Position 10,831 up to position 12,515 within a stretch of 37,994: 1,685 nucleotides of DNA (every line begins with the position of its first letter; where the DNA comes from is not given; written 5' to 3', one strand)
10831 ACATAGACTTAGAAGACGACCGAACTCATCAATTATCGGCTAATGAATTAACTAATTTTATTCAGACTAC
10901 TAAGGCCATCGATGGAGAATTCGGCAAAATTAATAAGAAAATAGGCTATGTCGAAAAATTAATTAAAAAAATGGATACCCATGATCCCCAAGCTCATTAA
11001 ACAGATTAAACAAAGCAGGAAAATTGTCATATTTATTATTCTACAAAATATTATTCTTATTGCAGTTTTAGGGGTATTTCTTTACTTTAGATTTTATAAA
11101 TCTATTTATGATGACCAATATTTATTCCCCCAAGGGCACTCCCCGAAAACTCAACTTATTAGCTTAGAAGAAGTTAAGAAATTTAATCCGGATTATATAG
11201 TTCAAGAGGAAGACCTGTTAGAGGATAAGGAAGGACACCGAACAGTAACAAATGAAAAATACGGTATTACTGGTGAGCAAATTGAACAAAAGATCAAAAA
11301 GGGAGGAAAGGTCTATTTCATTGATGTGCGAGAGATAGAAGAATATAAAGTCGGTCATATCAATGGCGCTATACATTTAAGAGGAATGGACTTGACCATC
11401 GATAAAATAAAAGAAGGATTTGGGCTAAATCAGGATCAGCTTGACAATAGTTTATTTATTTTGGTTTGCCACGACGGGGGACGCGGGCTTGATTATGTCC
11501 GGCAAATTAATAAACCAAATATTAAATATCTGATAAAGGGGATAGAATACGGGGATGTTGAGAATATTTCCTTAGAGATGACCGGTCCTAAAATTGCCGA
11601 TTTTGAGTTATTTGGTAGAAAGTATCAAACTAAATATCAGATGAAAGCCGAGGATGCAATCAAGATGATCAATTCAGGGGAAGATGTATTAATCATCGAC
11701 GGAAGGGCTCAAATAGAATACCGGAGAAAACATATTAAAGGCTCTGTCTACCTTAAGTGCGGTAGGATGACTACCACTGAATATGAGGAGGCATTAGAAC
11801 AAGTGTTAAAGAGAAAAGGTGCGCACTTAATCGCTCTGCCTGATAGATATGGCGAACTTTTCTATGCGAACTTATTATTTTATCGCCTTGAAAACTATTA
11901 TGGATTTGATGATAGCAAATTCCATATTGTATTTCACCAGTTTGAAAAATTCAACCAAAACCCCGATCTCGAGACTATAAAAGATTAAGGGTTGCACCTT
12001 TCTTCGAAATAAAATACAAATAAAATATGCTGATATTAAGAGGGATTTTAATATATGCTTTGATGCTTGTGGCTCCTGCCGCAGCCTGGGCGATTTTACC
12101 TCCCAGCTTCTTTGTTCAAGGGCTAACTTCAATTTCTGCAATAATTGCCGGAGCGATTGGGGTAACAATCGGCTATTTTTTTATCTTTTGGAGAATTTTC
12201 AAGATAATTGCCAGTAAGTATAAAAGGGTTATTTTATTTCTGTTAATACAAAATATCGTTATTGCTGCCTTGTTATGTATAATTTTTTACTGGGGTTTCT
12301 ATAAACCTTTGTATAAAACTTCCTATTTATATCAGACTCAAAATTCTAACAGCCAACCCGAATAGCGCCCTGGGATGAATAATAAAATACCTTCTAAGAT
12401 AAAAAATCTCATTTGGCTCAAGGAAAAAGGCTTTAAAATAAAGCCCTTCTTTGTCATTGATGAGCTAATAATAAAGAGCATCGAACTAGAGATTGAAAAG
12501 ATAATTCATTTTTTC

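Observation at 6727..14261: Uncharacterised operon-like module: two anchored tandem-rhodanese proteins bracketing two secreted beta-helix paralogues, plus a small TM protein and a barrel-less PEP-family dikinase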

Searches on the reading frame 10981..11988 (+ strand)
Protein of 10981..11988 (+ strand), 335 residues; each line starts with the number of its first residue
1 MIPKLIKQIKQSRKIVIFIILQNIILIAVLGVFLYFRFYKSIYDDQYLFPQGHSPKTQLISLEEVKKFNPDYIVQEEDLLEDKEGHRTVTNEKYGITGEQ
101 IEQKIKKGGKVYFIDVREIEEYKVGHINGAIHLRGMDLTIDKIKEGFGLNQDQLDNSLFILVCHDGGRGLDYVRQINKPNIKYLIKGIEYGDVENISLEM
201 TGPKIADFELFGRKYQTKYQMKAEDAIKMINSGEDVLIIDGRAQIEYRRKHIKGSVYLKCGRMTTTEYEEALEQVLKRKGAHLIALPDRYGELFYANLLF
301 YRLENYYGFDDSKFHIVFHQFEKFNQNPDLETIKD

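Call 3: search_protein_families(library=pfam, proteins=[window:10981-11988:+], max_evalue=0.1)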
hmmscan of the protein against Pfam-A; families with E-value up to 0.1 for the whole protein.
window:10981-11988:+ (335 aa): 2 families
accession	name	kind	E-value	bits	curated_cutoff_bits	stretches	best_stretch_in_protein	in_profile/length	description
PF00581.25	Rhodanese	-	2.6e-18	66.8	22.2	2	99-189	3-97/102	Rhodanese-like domain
PF22819.2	TcaA_5th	-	0.079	13.7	23.6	0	82-127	69-114/115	TcaA protein NTF2-like domain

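Call 4: search_protein_families(library=ncbifam, proteins=[window:10981-11988:+], max_evalue=0.1)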
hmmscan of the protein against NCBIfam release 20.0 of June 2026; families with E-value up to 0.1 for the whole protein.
window:10981-11988:+ (335 aa): 12 families
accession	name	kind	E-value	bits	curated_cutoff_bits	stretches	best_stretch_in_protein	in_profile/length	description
NF005902.0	PRK07878.1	equivalog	8.6e-09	34.8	647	1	93-176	286-363/392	adenylyltransferase/sulfurtransferase MoeZ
NF045521.1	rhoda_near_glyco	subfamily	4.5e-07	29.8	145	1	102-145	23-66/144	rhodanese homology domain-containing protein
NF045694.1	seleno_TsoB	exception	1.1e-06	27.1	805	2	227-276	52-104/572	rhodanese/DsbD fusion-like selenoprotein TsoB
NF001195.0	PRK00162.1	equivalog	1.2e-05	25.5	102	1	96-159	7-62/108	thiosulfate sulfurtransferase GlpE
NF001133.1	PRK00142.1-1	equivalog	2.7e-05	23.8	170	0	92-133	104-144/229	oxygen-dependent tRNA uridine(34) hydroxylase TrhO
NF005646.0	PRK07411.1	equivalog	6.6e-05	22.2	633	1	92-173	280-359/390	molybdopterin-synthase adenylyltransferase MoeB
NF008750.0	PRK11784.1-2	equivalog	0.00014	21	241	0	102-133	8-38/346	tRNA 2-selenouridine(34) synthase MnmH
NF006444.0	PRK08762.1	equivalog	0.00016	20.4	449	1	89-175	10-88/387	molybdopterin-synthase adenylyltransferase MoeB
NF007627.0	PRK10287.1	equivalog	0.0065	16.7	102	0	112-136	22-46/104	thiosulfate sulfurtransferase PspE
TIGR02981.1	phageshock_pspE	exception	0.014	15.7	126.3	0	112-134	20-42/101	thiosulfate sulfurtransferase PspE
TIGR03167.1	tRNA_sel_U_synt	equivalog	0.018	14.5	219.75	0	112-134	4-26/311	tRNA 2-selenouridine(34) synthase MnmH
NF049880.1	FvfA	exception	0.095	13.1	130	0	20-82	8-66/130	Francisella virulence factor A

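Call 50: find_homologous_proteins(query=window:10981-11988:+, max_evalue=0.00001)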
Query window:10981-11988:+ (335 aa): 16 proteins with E <= 0.00001 among 1515 candidates.
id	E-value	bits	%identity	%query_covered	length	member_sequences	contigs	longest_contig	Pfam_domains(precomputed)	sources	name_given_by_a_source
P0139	2.5e-219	745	100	100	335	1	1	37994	PF00581.26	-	-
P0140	1.1e-164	566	75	100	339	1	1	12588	PF00581.26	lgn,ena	-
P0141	6.5e-136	471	63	100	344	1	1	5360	PF00581.26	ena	-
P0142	1.9e-98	348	52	91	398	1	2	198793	PF00581.26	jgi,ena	jgi:rhodanese-related sulfurtransferase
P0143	1.5e-96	342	49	91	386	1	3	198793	PF00581.26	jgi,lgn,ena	jgi:rhodanese-related sulfurtransferase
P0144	2.3e-92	328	49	96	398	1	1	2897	PF00581.26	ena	-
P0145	9.7e-91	323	47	96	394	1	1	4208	PF00581.26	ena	-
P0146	6.1e-90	320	47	98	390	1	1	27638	PF00581.26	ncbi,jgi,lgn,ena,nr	ncbi:hypothetical protein C0584_02515 [Candidatus Parcubacteria bacterium]|nr:MAG: hypothetical prot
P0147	2.9e-89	318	47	98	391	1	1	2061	PF00581.26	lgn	-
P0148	1.6e-88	315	48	96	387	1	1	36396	PF00581.26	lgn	-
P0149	2.0e-88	315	47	95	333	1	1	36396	PF00581.26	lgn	-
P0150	1.1e-84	303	46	96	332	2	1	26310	PF00581.26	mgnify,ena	mgnify:CR=1 FL=1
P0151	8.3e-76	273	42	96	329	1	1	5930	PF00581.26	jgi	jgi:rhodanese-related sulfurtransferase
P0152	2.3e-75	272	43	93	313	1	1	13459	PF00581.26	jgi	-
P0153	3.9e-71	258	42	98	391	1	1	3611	PF00581.26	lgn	-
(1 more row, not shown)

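Call 53: search_solved_structures(query=window:10981-11988:+, max_evalue=0.01, show_alignments=2)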
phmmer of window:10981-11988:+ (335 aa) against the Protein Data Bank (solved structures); distinct sequences matched with E-value up to 0.01: 0.

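Call 54: find_encoding_contigs(protein=P0140, flank=10000, max_places=2)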
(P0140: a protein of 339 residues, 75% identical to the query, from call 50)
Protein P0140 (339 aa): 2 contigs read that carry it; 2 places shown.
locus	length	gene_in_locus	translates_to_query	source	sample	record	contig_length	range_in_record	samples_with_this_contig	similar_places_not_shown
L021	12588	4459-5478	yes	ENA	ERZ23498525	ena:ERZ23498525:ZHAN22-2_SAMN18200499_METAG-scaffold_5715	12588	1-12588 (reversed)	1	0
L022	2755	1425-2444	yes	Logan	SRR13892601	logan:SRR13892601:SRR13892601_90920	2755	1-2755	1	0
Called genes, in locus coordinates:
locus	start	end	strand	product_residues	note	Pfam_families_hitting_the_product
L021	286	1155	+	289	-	PF00581:Rhodanese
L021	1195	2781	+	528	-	PF05048:NosD (weak), PF13229:Beta_helix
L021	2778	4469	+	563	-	PF13229:Beta_helix (faint), PF28492:Beta_helix_4 (faint)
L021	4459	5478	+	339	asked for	PF00581:Rhodanese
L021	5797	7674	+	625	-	PF01326:PPDK_N (weak), PF00391:PEP-utilizers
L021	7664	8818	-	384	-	PF06739:SBBP (faint)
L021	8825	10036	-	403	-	PF13202:EF-hand_5 (faint), PF13405:EF-hand_6 (faint), PF05935:Arylsulfotrans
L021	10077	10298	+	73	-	-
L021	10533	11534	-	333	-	PF04055:Radical_SAM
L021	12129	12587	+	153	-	?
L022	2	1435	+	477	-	?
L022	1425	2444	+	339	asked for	PF00581:Rhodanese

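Call 55: find_encoding_contigs(protein=P0146, flank=10000, max_places=1)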
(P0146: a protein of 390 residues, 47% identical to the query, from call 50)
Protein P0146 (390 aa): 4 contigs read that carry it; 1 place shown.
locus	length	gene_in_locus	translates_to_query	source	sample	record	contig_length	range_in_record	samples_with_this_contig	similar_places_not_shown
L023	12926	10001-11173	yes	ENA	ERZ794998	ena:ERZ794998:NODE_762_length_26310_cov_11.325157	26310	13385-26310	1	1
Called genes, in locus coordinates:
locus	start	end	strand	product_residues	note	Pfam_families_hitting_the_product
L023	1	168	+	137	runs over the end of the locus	PF00072:Response_reg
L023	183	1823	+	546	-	PF09603:Fib_succ_major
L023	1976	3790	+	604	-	PF09603:Fib_succ_major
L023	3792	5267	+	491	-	PF00884:Sulfatase, PF01663:Phosphodiest, PF16347:SGSH_C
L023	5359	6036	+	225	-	PF09603:Fib_succ_major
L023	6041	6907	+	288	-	PF00581:Rhodanese (weak)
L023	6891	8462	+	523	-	PF13229:Beta_helix, PF05048:NosD (weak), PF13229:Beta_helix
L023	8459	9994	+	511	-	PF05048:NosD (weak), PF13229:Beta_helix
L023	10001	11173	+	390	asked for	PF00581:Rhodanese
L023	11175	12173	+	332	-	PF00581:Rhodanese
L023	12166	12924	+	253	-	?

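Call 56: find_encoding_contigs(protein=P0150, flank=10000, max_places=1)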
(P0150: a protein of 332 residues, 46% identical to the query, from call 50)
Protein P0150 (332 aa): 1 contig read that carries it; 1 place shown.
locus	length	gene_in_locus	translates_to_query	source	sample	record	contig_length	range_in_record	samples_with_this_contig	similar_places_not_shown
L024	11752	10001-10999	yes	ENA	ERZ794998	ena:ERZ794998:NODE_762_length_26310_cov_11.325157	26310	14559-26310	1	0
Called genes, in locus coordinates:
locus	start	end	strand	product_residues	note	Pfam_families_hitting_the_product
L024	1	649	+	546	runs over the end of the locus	PF09603:Fib_succ_major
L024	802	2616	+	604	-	PF09603:Fib_succ_major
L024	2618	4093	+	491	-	PF00884:Sulfatase, PF01663:Phosphodiest, PF16347:SGSH_C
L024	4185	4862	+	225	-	PF09603:Fib_succ_major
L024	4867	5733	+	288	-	PF00581:Rhodanese (weak)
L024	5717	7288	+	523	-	PF13229:Beta_helix, PF05048:NosD (weak), PF13229:Beta_helix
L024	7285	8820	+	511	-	PF05048:NosD (weak), PF13229:Beta_helix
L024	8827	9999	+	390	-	PF00581:Rhodanese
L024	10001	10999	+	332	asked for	PF00581:Rhodanese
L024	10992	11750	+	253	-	?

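Call 64: search_protein_families(library=ncbifam, proteins=[L023:183-1823:+], max_evalue=0.001)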
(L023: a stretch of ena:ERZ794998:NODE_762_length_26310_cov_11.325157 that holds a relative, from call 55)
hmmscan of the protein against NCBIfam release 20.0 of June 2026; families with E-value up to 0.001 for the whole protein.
L023:183-1823:+ (546 aa): 1 family
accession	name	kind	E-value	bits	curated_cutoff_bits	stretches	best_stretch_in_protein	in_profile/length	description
TIGR02145.1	Fib_succ_major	domain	5.7e-28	98.8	41.65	1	360-546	7-176/176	FISUMP domain-containing protein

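Call 76: find_encoding_contigs(protein=P0152, flank=10000, max_places=1)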
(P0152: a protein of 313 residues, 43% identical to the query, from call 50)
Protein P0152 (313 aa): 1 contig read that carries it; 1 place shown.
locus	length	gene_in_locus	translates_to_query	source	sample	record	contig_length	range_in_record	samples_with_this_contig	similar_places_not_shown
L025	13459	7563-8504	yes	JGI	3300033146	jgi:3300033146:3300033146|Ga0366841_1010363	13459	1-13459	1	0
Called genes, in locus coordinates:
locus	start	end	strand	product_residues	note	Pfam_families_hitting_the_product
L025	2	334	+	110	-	?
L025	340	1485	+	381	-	PF20706:GT4-conflict, PF00534:Glycos_transf_1, PF13692:Glyco_trans_1_4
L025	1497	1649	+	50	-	-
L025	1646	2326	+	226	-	PF09603:Fib_succ_major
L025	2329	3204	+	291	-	PF00581:Rhodanese (weak)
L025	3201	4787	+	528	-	PF13229:Beta_helix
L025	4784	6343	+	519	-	PF05048:NosD (weak), PF13229:Beta_helix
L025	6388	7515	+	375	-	PF00581:Rhodanese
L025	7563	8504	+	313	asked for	PF00581:Rhodanese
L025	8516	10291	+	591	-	PF01326:PPDK_N (faint), PF00391:PEP-utilizers (faint)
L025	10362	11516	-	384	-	PF06202:GDE_C, PF12899:Glyco_hydro_100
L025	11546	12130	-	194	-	PF08241:Methyltransf_11 (weak)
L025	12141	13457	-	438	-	?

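Call 80: predict_structure(alignment_id=A4)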
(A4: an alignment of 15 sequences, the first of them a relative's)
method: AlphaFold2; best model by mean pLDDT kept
length: 335 residues; sequences in the alignment: 15
mean_pLDDT: 86.1   pTM: 0.75
mean pLDDT of the five models: 86.1, 84.6, 83.4, 80.9, 77.8
residues with pLDDT >= 90: 200; 70-90: 96; 50-70: 33; < 50: 6
segments of 3 or more residues with pLDDT < 50: 54-57
pLDDT, mean of each block of 10 residues (from residue 1): 59 82 94 88 59 49 74 74 70 91 92 94 92 91 94 95 89 92 91 75 86 82 93 95 93 94 89 96 93 91 94 94 93 91
secondary structure, 60 per line:
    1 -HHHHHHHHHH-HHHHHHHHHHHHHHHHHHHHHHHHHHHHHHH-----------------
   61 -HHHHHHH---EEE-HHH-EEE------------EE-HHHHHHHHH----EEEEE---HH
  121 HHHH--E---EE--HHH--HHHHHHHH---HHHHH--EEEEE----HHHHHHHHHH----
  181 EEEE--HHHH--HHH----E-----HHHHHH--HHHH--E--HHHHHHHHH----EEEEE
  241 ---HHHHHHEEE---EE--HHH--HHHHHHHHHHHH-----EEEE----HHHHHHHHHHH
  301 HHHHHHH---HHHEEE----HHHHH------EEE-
elements in order: H2-11 H13-43 H62-68 E72-74 E80-82 H98-106 E111-115 H119-124 H140-147 H151-155 E158-162 H167-176 E181-184 H187-190 H206-211 H214-217 H223-231 E236-240 H244-249 E250-252 H265-276 E282-285 H290-307 E314-316 H321-325 E332-334

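Call 83: fold_search(model_id=the predicted structure, library=pdb)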
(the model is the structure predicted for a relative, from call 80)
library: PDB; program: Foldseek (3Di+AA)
matches with E <= 10: 871; with E <= 0.001: 44
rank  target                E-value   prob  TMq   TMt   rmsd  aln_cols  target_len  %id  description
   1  6mxv_B                1.3e-09  1.00  0.29  0.36  11.6       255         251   18  The crystal structure of a rhodanese-like family protein from Francisella tularensis subsp. tularensis SCHU S4 (released 2018-11-21)
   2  6mxv_A                2.9e-09  1.00  0.29  0.36  11.6       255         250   18  The crystal structure of a rhodanese-like family protein from Francisella tularensis subsp. tularensis SCHU S4 (released 2018-11-21)
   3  1yt8                  2.4e-07  1.00  0.28  0.18  13.5       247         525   17  Crystal Structure of Thiosulfate sulfurtransferase from Pseudomonas aeruginosa (released 2005-03-22)
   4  3nhv_C                1.5e-06  1.00  0.26  0.57   3.4       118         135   28  Crystal Structure of BH2092 protein from Bacillus halodurans, Northeast Structural Genomics Consortium Target BhR228F (released 2010-08-11)
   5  3nhv_D                1.6e-06  1.00  0.26  0.57   3.5       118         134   28  Crystal Structure of BH2092 protein from Bacillus halodurans, Northeast Structural Genomics Consortium Target BhR228F (released 2010-08-11)
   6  3nhv_A                2.0e-06  1.00  0.26  0.57   3.4       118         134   28  Crystal Structure of BH2092 protein from Bacillus halodurans, Northeast Structural Genomics Consortium Target BhR228F (released 2010-08-11)
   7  3nhv_E                2.9e-06  1.00  0.26  0.59   3.3       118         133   28  Crystal Structure of BH2092 protein from Bacillus halodurans, Northeast Structural Genomics Consortium Target BhR228F (released 2010-08-11)
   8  3nhv_B                4.7e-06  1.00  0.25  0.54   3.4       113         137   28  Crystal Structure of BH2092 protein from Bacillus halodurans, Northeast Structural Genomics Consortium Target BhR228F (released 2010-08-11)
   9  6ku2_A                5.0e-06  1.00  0.25  0.20  12.1       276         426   15  The structure of EanB/Y353A complex with ergothioneine covalent linked with persulfide Cys412 (released 2020-08-26)
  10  6ku1_A                6.9e-06  1.00  0.26  0.21  12.0       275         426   14  The structure of EanB/Y353A complex with ergothioneine (released 2020-08-26)
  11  3o3w_B                7.3e-06  1.00  0.25  0.62   3.3       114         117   27  Crystal Structure of BH2092 protein (residues 14-131) from Bacillus halodurans, Northeast Structural Genomics Consorti (released 2010-09-01)
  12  3tp9_A                7.8e-06  1.00  0.26  0.20  10.7       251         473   12  Crystal structure of Alicyclobacillus acidocaldarius protein with beta-lactamase and rhodanese domains (released 2011-09-21)
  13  6kvz                  7.8e-06  1.00  0.26  0.21  12.2       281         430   14  The structure of EanB/T414V complex with hercynine (released 2020-09-09)
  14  3hwi_B                8.8e-06  1.00  0.26  0.32  16.2       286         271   15  Crystal structure of probable thiosulfate sulfurtransferase Cysa2 (Rhodanese-like protein) from Mycobacterium tubercul (released 2009-06-30)
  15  3aax_A                9.4e-06  1.00  0.27  0.32  15.8       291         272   14  Crystal structure of probable thiosulfate sulfurtransferase cysa3 (RV3117) from Mycobacterium tuberculosis: monoclinic (released 2009-12-08)
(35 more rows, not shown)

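Call 90: search_protein_families(library=padloc, proteins=[window:10981-11988:+], max_evalue=0.01)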
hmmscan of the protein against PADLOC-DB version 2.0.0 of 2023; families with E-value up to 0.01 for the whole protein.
window:10981-11988:+ (335 aa): 0 families

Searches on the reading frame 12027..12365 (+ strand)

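Call 3: search_protein_families(library=pfam, proteins=[window:12027-12365:+], max_evalue=0.1)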
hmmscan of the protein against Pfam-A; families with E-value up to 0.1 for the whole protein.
window:12027-12365:+ (112 aa): 1 family
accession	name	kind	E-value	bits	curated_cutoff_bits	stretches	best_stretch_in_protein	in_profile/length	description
PF13803.12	DUF4184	-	0.019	15.2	25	1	21-98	9-81/229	Domain of unknown function (DUF4184)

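Call 4: search_protein_families(library=ncbifam, proteins=[window:12027-12365:+], max_evalue=0.1)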
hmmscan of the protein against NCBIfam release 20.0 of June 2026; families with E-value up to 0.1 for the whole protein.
window:12027-12365:+ (112 aa): 2 families
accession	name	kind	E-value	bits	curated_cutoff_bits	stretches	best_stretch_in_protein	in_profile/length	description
NF033909.1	opacity_OapA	exception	0.031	13.6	400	1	55-111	124-173/422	opacity-associated protein OapA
NF058573.1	AntiSigRsiO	equivalog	0.048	14.1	200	1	37-85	8-55/128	acid stress-sensitive anti sigma factor RsiO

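Call 90: search_protein_families(library=padloc, proteins=[window:12027-12365:+], max_evalue=0.01)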
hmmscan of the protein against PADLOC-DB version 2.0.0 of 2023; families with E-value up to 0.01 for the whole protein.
window:12027-12365:+ (112 aa): 0 families
